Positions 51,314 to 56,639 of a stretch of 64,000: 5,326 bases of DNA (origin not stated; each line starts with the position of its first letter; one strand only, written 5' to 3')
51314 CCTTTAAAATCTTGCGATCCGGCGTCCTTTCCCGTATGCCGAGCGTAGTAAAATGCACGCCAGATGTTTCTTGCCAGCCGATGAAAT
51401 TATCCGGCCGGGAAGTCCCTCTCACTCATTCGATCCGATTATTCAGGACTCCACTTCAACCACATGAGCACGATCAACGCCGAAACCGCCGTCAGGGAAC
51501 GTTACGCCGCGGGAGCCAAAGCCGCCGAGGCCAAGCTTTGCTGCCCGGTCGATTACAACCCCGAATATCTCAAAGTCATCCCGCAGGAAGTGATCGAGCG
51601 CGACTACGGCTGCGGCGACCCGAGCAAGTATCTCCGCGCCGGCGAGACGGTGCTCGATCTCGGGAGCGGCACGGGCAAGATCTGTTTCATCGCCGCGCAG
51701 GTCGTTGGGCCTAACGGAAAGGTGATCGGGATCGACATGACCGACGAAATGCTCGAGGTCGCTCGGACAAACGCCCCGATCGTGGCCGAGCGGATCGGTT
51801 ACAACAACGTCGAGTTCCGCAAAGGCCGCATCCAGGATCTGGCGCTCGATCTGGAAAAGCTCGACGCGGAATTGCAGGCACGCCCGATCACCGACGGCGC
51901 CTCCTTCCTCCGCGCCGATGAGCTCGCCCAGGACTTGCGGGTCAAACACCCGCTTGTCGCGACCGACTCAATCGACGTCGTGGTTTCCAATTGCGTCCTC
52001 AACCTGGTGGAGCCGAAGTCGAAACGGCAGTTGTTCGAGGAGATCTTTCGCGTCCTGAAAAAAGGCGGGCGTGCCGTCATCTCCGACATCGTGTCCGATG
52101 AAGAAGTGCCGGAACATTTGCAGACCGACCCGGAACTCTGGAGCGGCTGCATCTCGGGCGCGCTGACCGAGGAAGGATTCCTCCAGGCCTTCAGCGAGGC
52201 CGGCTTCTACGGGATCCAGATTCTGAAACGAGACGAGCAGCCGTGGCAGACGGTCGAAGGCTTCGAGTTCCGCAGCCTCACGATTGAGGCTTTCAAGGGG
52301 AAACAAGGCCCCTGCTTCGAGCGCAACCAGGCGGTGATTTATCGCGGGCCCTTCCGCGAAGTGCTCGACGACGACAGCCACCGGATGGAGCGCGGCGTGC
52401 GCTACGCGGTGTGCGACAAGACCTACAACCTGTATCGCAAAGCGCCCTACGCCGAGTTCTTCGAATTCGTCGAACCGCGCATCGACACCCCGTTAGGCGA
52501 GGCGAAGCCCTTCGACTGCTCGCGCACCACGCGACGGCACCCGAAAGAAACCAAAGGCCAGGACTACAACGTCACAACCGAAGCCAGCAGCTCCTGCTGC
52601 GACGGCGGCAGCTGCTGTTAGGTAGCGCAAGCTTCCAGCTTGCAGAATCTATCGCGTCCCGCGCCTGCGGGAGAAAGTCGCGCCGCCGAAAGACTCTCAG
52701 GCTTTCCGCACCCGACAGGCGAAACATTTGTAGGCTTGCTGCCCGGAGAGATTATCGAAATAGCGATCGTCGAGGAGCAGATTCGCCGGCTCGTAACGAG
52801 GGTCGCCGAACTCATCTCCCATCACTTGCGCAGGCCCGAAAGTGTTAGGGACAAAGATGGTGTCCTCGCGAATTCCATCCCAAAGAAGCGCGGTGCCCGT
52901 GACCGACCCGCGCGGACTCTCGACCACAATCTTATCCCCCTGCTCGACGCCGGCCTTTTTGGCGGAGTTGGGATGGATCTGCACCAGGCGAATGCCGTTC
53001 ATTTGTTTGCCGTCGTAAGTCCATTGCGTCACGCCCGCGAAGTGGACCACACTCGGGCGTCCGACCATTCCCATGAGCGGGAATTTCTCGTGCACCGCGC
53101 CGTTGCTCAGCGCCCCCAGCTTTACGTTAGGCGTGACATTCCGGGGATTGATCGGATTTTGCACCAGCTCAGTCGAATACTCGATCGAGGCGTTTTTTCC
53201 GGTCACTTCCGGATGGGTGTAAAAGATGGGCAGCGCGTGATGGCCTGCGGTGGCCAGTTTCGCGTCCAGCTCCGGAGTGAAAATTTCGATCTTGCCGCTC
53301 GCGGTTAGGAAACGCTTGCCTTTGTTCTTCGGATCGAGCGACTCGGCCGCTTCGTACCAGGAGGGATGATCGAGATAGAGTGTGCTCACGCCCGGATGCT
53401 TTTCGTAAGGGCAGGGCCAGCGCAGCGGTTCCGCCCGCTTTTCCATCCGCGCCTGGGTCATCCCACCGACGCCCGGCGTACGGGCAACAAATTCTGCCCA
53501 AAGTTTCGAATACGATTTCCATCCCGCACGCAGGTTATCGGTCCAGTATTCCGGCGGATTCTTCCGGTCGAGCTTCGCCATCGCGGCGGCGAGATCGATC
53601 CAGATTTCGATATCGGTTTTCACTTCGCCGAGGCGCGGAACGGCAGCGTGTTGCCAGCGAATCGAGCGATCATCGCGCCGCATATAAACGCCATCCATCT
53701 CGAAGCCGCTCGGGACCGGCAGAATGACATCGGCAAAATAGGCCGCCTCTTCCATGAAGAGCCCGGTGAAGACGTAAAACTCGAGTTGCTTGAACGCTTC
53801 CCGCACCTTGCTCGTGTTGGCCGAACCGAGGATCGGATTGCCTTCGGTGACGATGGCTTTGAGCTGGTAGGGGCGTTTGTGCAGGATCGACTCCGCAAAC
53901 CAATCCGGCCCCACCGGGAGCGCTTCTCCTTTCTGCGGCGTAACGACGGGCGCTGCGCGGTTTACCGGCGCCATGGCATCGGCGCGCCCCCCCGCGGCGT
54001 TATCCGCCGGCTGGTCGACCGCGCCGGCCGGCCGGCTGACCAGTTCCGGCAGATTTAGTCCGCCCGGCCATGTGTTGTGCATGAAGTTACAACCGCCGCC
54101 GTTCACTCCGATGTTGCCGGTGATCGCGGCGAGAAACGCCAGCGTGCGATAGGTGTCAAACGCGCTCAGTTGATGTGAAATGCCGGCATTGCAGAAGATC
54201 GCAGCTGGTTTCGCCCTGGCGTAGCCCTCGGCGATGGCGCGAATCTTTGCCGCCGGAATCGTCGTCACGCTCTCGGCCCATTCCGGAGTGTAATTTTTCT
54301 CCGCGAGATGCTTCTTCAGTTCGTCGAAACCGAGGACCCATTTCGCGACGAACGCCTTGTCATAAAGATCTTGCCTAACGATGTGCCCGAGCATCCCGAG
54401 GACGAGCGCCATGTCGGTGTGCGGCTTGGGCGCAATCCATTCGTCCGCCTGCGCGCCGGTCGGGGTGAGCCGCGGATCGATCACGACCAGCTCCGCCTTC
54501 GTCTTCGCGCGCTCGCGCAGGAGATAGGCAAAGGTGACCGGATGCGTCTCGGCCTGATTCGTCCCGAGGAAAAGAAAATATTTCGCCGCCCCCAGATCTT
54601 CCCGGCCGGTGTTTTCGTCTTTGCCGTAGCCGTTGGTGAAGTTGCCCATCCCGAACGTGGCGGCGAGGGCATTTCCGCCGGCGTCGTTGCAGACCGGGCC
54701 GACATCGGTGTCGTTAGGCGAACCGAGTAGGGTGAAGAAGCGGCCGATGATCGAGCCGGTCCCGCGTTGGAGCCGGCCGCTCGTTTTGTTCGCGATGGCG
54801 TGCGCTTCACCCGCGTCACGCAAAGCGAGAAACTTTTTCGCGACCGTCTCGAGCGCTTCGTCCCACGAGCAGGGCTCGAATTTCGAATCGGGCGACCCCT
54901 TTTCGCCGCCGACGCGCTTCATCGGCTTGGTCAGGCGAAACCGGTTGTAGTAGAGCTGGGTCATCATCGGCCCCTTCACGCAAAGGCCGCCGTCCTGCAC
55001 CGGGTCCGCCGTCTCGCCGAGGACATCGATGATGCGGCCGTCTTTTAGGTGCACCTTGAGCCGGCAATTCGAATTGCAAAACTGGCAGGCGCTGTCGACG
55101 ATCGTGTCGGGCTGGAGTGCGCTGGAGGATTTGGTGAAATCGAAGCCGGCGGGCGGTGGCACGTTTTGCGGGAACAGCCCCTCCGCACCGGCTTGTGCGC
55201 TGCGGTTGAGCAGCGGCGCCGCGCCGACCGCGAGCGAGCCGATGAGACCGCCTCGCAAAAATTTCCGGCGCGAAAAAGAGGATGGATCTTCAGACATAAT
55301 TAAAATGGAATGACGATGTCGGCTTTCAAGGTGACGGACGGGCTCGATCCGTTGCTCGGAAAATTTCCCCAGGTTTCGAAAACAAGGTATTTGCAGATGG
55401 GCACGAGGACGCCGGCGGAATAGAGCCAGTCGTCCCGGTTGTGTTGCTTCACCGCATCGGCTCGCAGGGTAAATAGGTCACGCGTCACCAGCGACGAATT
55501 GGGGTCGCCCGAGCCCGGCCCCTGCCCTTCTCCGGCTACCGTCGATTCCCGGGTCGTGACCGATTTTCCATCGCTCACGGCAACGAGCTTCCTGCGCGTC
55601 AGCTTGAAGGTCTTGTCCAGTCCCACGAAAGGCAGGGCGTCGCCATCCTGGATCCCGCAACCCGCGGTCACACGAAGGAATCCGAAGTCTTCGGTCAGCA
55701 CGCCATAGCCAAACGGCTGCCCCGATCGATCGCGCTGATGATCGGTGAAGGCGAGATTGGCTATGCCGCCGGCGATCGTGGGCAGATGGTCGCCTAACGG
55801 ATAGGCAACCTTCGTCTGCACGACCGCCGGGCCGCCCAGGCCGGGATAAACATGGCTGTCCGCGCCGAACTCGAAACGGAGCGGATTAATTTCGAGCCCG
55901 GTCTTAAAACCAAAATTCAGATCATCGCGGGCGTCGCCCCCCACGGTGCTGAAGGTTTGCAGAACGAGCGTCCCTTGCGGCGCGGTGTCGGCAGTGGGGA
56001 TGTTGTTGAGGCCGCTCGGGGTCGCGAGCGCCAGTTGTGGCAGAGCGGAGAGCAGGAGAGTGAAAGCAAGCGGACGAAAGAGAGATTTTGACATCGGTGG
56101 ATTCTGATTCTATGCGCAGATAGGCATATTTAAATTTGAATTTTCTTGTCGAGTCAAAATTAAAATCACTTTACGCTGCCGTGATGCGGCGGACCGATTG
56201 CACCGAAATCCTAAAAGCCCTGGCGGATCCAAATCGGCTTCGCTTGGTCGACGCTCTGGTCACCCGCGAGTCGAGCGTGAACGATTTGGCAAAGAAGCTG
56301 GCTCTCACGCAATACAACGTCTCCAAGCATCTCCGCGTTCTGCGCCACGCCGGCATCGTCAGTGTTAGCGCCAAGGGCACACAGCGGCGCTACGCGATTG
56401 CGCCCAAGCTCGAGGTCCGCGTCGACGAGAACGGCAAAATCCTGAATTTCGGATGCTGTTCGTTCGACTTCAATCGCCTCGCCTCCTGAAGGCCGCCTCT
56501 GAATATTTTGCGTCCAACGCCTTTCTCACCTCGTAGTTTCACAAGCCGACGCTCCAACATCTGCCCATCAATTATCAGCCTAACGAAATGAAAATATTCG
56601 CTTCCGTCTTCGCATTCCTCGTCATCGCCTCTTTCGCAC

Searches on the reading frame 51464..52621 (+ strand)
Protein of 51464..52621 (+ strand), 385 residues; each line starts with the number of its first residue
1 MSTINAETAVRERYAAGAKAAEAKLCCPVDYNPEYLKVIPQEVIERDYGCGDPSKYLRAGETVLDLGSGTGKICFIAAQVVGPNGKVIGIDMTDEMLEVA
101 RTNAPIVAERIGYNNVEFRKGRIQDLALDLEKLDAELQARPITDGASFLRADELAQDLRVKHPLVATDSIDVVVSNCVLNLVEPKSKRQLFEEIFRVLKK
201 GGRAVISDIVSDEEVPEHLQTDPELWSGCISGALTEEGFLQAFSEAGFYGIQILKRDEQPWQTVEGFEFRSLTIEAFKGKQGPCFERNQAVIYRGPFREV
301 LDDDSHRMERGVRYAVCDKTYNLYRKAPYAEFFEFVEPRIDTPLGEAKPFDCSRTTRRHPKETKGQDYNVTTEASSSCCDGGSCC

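Call 17: search_protein_families(library=pfam, proteins=[window:51464-52621:+])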
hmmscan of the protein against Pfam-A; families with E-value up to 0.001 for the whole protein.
window:51464-52621:+ (385 aa): 12 families
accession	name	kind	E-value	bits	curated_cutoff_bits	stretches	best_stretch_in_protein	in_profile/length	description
PF13847.12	Methyltransf_31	-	1.5e-33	116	27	1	58-240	2-138/145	Methyltransferase domain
PF13649.12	Methyltransf_25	-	5.3e-18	66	27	2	63-135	1-67/97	Methyltransferase domain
PF08241.18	Methyltransf_11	-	1.4e-16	61.4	21.2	2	64-135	1-63/95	Methyltransferase domain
PF01209.24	Ubie_methyltran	-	9.2e-11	42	20.1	1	58-131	46-115/233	ubiE/COQ5 methyltransferase family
PF08242.18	Methyltransf_12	-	2.1e-10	41.6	30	1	64-203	1-97/98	Methyltransferase domain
PF13489.12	Methyltransf_23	-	3.9e-09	36.9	27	1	55-249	18-160/164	Methyltransferase domain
PF06325.19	PrmA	-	1.6e-07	31.6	22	0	55-104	157-204/296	Ribosomal protein L11 methyltransferase (PrmA)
PF01135.25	PCMT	-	2.5e-07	31.1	20.3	1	57-118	71-128/210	Protein-L-isoaspartate(D-aspartate) O-methyltransferase (PCMT)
PF01728.25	FtsJ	-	1.4e-05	25.5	24.1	1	56-205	18-136/181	FtsJ-like methyltransferase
PF02353.26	CMAS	-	0.00033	20.5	27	0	57-102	60-103/273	Mycolic acid cyclopropane synthetase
PF20922.3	Anamorsin_N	-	0.0006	20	27.1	0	164-227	46-109/163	Anamorsin, N-terminal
PF24675.1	NpmA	-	0.00068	19.4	60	0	59-137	23-100/214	16S rRNA (adenine(1408)-N(1))-methyltransferase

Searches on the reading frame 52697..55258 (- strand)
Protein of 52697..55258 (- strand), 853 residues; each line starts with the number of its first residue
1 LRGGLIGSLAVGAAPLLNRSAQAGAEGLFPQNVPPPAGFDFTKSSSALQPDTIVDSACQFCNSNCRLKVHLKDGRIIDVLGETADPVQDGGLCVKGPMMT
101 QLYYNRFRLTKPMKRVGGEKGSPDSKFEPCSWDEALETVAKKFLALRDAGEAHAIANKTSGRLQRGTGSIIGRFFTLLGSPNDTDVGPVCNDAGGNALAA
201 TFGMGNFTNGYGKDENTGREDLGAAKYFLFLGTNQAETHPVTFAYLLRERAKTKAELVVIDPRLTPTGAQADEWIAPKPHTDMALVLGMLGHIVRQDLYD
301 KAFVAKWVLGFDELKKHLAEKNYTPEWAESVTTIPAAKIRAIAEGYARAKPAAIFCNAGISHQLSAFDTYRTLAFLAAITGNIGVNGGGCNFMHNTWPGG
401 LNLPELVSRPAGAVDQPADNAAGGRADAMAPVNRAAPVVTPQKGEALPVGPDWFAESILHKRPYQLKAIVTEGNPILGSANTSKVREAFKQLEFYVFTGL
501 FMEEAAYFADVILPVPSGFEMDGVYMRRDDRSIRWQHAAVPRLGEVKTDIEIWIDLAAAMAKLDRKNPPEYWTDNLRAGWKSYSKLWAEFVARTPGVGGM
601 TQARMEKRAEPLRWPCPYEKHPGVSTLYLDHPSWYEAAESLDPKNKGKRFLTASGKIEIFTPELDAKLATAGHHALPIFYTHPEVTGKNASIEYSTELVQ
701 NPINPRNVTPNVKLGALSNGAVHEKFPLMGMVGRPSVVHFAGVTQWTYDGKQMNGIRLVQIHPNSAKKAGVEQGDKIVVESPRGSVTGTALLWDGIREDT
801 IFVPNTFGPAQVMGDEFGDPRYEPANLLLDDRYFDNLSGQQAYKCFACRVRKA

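Call 17: search_protein_families(library=pfam, proteins=[window:52697-55258:-])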
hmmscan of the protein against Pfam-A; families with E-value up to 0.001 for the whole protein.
window:52697-55258:- (853 aa): 3 families
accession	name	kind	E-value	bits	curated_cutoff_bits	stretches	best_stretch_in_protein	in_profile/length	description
PF00384.28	Molybdopterin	-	3.7e-46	158.2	24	1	108-558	1-352/353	Molybdopterin oxidoreductase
PF01568.27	Molydop_binding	-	5e-15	55.9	26.8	1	754-844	28-107/110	Molydopterin dinucleotide binding domain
PF04879.21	Molybdop_Fe4S4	-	1.8e-13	50.7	22.7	1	53-105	3-55/55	Molybdopterin oxidoreductase Fe4S4 domain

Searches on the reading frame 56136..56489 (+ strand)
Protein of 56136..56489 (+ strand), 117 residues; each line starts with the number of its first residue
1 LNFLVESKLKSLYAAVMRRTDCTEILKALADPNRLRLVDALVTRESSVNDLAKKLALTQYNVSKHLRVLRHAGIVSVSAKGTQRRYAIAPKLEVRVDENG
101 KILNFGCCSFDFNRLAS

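Call 17: search_protein_families(library=pfam, proteins=[window:56136-56489:+])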
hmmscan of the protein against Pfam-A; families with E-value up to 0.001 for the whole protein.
window:56136-56489:+ (117 aa): 4 families
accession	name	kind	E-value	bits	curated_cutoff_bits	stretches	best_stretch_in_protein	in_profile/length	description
PF01022.26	HTH_5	-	7e-12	45.5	22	1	31-76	1-46/47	Bacterial regulatory protein, arsR family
PF12840.13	HTH_20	-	1.8e-11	44.2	27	1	29-77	1-50/51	Helix-turn-helix domain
PF25212.1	HVO_A0114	-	5.6e-05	23.3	27.6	1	25-85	15-76/84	HVO_A0114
PF12802.13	MarR_2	-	0.00017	22.1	27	1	33-85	6-60/61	MarR family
